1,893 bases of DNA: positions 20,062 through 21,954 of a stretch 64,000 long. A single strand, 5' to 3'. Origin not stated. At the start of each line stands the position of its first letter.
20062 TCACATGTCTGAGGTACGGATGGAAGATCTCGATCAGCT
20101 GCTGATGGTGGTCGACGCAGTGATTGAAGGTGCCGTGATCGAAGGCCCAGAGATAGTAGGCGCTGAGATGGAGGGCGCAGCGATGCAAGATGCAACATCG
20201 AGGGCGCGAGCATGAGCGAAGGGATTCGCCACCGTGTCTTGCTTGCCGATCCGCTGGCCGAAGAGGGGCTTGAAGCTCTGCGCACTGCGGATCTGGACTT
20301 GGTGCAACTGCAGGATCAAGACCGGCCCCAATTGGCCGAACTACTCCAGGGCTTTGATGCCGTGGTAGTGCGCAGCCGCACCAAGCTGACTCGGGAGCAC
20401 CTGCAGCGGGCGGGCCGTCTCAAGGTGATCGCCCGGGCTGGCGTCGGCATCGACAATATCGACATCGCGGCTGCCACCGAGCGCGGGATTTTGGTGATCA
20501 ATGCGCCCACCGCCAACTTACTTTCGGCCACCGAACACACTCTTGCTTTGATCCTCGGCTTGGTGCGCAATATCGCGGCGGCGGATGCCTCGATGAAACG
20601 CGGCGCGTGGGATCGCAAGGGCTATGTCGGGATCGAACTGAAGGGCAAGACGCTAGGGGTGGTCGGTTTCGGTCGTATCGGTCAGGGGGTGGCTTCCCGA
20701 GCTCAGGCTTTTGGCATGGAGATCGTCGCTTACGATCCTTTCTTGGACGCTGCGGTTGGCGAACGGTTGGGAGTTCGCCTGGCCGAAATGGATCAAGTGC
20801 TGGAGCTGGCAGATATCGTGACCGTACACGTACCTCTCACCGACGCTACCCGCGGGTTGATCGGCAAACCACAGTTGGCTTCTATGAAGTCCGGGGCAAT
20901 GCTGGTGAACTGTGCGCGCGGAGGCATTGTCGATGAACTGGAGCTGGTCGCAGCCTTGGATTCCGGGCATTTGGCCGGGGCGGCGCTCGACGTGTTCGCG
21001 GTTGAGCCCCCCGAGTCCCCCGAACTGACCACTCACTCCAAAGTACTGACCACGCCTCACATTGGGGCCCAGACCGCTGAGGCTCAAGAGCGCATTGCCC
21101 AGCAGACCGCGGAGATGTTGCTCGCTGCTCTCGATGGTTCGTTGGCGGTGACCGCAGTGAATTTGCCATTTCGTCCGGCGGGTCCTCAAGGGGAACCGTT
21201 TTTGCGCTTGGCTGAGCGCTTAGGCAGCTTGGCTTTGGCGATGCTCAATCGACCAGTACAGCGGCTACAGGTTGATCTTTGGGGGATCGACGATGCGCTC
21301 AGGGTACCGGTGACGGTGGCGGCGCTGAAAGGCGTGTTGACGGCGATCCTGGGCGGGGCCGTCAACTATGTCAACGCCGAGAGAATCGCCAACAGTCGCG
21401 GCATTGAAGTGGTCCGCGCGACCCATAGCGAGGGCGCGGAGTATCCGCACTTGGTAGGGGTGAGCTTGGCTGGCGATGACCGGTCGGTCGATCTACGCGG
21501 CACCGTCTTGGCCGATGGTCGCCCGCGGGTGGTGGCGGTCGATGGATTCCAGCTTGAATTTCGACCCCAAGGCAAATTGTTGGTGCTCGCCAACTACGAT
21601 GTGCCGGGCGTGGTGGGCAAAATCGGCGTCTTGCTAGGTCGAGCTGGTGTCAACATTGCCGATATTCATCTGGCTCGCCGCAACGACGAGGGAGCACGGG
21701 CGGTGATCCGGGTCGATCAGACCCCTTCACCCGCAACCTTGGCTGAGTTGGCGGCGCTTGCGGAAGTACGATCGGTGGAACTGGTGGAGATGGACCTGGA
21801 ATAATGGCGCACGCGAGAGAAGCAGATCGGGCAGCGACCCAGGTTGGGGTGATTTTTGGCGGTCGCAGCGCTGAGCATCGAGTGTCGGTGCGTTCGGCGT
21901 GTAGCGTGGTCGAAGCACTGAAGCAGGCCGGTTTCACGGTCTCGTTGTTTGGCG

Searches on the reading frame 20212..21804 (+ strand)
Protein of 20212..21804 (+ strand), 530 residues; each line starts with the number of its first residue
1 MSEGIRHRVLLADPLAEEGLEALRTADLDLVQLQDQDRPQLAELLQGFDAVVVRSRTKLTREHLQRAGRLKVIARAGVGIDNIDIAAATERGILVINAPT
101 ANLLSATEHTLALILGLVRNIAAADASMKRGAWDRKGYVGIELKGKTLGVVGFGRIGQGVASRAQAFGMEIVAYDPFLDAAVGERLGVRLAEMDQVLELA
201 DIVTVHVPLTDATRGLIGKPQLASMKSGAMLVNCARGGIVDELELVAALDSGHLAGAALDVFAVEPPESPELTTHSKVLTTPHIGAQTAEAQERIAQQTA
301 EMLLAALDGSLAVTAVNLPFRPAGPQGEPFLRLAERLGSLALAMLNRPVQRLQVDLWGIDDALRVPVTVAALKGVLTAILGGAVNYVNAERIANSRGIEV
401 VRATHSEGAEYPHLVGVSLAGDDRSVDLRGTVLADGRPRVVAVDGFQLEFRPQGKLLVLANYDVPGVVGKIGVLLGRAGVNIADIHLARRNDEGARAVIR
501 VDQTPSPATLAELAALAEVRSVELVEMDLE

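Call 58: search_protein_families(library=ncbifam, proteins=[window:20212-21804:+], max_evalue=1e-10)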
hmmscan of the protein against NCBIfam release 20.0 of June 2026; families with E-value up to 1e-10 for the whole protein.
window:20212-21804:+ (530 aa): 21 families
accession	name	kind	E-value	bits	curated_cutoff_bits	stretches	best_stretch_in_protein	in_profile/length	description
TIGR01327.1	PGDH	equivalog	9.6e-177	588.9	454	1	8-527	1-525/525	phosphoglycerate dehydrogenase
NF008759.0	PRK11790.1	equivalog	1.5e-77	261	404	1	6-319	11-329/410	phosphoglycerate dehydrogenase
NF009714.1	PRK13243.1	equivalog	4.6e-72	243.1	455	1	6-317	2-323/332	glyoxylate reductase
NF005069.0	PRK06487.1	equivalog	2.4e-61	207.6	448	1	21-309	22-313/320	2-hydroxyacid dehydrogenase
NF011938.0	PRK15409.1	equivalog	1.1e-53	182.4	492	1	30-317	28-319/324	glyoxylate/hydroxypyruvate reductase GhrB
NF005750.0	PRK07574.1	equivalog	6.9e-53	180.1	329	1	28-308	69-358/386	NAD-dependent formate dehydrogenase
NF006263.0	PRK08410.1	equivalog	3.1e-49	168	389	1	40-303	35-303/311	D-2-hydroxyacid dehydrogenase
NF005387.0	PRK06932.1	equivalog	7.2e-47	159.9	492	1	50-294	46-297/314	2-hydroxyacid dehydrogenase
NF041369.1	Dhydh_Halo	equivalog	7.6e-42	143.6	400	1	76-302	62-290/305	D-2-hydroxyacid dehydrogenase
NF000492.1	vanH_gen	exception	2.2e-39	135.4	540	1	46-263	41-253/312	D-lactate dehydrogenase VanH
NF001309.0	PRK00257.1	equivalog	1.6e-38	132.7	434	1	42-318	32-289/379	4-phosphoerythronate dehydrogenase PdxB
NF006374.0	PRK08605.1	subfamily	1e-34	120.1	356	1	44-291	42-306/332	D-lactate dehydrogenase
NF005027.0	PRK06436.1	equivalog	2.1e-33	115.7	261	1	68-299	48-271/303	2-hydroxyacid dehydrogenase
NF000371.1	vanH_Agroup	exception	2.8e-33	115.5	700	1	64-264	67-259/322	VanH-A/VanH-Pt family D-lactate dehydrogenase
NF000004.1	vanH-D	exception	8.3e-32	110.6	550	1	42-265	43-261/323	D-lactate dehydrogenase VanH-D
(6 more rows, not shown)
